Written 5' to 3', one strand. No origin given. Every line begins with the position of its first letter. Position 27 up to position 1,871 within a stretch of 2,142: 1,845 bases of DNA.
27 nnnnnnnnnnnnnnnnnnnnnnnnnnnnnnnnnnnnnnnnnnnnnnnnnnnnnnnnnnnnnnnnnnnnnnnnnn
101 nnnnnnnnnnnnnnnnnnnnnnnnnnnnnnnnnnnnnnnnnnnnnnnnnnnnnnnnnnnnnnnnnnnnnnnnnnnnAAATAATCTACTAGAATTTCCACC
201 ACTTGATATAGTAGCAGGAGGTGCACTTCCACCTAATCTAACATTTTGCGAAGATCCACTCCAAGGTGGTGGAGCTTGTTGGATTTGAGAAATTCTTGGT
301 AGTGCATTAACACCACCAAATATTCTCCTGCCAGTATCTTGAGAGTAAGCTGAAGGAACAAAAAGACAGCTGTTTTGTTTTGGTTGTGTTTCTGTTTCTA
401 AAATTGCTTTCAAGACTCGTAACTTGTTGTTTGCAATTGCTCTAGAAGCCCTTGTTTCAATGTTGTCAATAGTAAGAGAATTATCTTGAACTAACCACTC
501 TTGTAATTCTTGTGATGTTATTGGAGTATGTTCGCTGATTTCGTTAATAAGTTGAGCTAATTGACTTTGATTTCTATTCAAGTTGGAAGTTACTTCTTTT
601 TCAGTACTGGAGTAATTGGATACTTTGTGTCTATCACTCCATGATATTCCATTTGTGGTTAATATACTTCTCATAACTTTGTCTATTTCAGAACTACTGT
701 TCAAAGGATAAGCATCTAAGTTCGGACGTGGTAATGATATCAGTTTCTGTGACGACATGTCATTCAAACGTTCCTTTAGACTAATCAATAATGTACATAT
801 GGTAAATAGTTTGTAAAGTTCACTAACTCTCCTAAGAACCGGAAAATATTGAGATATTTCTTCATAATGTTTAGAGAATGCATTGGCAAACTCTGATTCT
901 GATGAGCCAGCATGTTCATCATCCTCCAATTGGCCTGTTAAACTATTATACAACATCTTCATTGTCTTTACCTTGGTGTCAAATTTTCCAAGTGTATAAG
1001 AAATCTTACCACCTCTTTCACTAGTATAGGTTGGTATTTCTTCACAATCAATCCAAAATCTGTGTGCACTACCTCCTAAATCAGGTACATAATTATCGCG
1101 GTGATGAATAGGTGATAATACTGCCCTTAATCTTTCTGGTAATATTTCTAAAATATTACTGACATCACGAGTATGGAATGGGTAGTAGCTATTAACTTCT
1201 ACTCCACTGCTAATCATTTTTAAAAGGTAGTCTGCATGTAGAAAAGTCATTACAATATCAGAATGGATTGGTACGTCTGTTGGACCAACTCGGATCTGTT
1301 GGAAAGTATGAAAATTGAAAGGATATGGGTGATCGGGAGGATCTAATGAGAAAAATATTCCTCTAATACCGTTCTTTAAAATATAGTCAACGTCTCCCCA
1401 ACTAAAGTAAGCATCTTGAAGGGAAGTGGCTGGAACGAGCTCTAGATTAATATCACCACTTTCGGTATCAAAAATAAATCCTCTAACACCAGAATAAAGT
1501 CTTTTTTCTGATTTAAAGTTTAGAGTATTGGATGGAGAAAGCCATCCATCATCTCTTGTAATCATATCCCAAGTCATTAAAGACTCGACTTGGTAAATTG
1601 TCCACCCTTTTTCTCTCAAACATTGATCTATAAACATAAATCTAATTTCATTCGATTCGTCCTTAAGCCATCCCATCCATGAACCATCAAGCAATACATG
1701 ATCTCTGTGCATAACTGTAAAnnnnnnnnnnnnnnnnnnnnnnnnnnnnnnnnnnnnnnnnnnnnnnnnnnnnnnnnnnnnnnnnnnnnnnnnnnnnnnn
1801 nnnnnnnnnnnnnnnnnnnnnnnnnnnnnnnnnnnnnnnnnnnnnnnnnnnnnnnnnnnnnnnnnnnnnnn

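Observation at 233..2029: A 598-codon minus-strand ORF that the supplied ORF track does not list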

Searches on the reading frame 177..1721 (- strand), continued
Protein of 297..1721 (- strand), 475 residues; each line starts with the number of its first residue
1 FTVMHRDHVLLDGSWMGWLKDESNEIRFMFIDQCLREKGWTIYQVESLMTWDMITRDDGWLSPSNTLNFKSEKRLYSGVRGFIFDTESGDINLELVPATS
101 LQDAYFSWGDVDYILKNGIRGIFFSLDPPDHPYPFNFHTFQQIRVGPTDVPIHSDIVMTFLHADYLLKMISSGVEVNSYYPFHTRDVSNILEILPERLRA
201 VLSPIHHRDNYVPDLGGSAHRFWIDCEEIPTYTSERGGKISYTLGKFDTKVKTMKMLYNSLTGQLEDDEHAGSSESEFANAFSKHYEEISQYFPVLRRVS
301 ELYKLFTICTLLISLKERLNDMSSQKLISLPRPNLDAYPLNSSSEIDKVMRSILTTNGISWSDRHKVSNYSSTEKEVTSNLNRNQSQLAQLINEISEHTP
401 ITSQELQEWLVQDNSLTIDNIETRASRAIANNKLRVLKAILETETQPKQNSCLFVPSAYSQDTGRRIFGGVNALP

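Call 100: find_related_loci(query=window:297-1721:-, collection=metagenome_contigs, flank=8000)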
Query window:297-1721:- (475 aa) in metagenome_contigs; peptide patterns used: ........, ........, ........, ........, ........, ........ (x = any residue, [..] = any of these).
39 stretches matched a pattern, but none encodes a relative of the query by tblastn (E <= 1e-3).

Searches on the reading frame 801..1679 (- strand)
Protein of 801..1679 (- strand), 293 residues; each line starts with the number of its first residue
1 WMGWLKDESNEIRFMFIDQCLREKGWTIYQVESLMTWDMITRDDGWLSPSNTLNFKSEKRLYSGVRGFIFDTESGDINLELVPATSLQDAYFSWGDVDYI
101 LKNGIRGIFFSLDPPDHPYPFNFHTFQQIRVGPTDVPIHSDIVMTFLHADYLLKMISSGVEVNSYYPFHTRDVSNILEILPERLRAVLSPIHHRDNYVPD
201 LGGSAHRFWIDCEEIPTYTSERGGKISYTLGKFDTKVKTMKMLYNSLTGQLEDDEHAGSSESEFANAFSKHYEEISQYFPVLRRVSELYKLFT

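Call 81: find_homologous_proteins(query=A3, max_evalue=0.00001)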
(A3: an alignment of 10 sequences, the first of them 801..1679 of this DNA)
Query A3 (10 sequences) (293 aa, profile of the alignment): 7 proteins with E <= 0.00001 among 4016 candidates.
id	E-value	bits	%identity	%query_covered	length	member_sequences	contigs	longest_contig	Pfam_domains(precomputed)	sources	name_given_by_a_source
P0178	1.8e-79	285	32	95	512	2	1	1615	-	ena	-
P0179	3.1e-79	285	35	90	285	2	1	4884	-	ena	-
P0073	1.3e-77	279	34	86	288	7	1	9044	-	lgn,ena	-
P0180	7.0e-76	274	34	88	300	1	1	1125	-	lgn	-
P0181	1.9e-58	216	33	63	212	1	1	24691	-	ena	-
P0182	7.6e-53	198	31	66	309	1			-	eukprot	eukprot:g77341.t1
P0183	1.7e-22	98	40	30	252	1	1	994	-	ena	-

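Call 82: find_related_loci(query=A3, collection=viral_contigs, flank=6000)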
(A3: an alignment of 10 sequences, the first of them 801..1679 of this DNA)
Query A3 (293 aa) in viral_contigs; peptide patterns used: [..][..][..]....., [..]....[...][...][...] (x = any residue, [..] = any of these).
62 stretches matched a pattern, but none encodes a relative of the query by tblastn (E <= 1e-3).
